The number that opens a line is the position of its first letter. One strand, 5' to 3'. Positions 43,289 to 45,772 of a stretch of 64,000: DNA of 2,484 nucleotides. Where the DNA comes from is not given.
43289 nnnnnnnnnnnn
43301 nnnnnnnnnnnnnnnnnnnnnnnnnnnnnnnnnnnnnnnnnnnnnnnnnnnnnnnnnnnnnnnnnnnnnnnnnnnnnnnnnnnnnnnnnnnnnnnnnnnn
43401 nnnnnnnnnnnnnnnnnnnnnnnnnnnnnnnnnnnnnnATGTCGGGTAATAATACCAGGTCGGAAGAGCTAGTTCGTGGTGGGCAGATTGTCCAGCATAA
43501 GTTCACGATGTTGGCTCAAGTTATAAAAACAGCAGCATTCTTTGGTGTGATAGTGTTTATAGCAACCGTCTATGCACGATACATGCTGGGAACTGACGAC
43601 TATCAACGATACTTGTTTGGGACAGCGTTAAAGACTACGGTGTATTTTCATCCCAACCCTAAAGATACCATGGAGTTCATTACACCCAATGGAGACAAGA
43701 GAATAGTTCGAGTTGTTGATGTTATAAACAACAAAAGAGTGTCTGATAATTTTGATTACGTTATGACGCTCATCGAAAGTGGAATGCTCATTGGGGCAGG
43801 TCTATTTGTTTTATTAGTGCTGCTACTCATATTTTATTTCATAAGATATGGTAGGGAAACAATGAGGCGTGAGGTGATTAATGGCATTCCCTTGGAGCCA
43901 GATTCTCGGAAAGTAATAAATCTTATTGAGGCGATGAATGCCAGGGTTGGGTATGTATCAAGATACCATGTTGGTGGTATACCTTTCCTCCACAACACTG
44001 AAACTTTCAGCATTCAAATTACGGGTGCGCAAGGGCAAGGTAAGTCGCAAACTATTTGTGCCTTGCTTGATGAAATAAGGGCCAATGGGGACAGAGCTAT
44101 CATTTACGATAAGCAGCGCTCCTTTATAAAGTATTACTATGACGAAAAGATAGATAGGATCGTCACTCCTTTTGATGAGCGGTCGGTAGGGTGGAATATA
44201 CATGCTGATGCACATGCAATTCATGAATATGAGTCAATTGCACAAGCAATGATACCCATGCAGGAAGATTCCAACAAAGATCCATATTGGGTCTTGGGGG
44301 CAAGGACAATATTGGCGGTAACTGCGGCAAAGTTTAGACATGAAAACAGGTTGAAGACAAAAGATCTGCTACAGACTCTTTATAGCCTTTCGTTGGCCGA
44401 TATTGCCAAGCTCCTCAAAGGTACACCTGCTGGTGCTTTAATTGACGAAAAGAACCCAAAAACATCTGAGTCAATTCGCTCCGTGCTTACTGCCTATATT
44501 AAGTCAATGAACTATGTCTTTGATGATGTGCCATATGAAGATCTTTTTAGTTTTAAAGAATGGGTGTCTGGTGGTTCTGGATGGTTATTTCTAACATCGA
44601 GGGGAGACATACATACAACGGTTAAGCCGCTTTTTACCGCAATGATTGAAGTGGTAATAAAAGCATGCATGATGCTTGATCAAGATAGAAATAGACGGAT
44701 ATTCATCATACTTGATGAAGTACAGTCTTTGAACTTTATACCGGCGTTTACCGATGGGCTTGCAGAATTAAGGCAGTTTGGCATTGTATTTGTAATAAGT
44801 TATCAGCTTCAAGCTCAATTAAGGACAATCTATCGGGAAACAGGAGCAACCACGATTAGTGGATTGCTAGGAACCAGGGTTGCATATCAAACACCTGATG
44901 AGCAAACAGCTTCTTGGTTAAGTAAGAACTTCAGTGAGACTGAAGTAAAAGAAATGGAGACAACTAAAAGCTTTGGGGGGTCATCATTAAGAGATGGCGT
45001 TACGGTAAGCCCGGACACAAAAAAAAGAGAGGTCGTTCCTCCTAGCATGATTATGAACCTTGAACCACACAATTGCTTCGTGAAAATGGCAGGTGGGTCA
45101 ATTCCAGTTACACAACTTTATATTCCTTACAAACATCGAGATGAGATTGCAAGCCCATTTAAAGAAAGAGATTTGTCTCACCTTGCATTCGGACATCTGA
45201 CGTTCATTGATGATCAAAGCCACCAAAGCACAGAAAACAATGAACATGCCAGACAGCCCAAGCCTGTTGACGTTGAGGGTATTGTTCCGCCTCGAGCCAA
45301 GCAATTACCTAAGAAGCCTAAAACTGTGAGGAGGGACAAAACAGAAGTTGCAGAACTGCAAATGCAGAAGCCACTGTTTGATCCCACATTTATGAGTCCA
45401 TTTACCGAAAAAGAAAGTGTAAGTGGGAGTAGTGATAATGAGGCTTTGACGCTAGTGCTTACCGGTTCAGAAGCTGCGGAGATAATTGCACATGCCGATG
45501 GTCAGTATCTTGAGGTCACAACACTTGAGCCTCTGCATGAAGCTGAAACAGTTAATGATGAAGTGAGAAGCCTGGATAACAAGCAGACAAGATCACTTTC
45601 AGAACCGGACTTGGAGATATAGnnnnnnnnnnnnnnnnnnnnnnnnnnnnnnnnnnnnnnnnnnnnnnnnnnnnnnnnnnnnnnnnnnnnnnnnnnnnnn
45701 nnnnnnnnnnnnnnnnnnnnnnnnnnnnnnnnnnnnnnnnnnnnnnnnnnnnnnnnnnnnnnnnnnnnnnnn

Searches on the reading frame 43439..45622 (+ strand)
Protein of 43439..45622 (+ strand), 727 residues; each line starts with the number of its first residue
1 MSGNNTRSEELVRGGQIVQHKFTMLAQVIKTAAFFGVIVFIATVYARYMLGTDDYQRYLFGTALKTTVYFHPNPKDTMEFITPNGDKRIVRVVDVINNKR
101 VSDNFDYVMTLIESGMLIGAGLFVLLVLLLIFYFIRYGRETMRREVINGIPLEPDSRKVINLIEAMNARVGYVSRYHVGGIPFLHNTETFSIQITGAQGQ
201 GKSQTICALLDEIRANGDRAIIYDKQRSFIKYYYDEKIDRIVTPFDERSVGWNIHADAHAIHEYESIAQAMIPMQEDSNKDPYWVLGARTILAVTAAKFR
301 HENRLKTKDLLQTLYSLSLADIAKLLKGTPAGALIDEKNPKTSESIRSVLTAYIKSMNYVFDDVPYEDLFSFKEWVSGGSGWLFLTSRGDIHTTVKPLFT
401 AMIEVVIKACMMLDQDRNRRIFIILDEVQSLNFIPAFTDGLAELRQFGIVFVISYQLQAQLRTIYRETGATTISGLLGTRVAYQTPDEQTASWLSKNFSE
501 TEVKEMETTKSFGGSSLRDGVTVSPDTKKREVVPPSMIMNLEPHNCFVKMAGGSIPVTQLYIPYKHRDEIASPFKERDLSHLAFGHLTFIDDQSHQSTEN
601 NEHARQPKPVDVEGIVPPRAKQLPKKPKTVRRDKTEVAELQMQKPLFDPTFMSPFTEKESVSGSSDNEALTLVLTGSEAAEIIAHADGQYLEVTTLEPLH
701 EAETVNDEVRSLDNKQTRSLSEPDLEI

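Call 43: search_protein_families(library=pfam, proteins=[window:43439-45622:+], max_evalue=0.00001)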
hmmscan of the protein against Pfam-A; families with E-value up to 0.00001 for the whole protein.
window:43439-45622:+ (727 aa): 3 families
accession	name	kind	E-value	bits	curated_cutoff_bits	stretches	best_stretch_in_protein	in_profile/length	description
PF10412.15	TrwB_AAD_bind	-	6.8e-103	345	20.5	1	175-562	1-386/387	Type IV secretion-system coupling protein DNA-binding domain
PF12696.13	TraG-D_C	-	3.3e-19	69.5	22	1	421-542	2-125/126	TraM recognition site of TraD and TraG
PF02534.20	T4SS-DNA_transf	-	4.3e-12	46.1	20.1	1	384-544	264-426/468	Type IV secretory system Conjugative DNA transfer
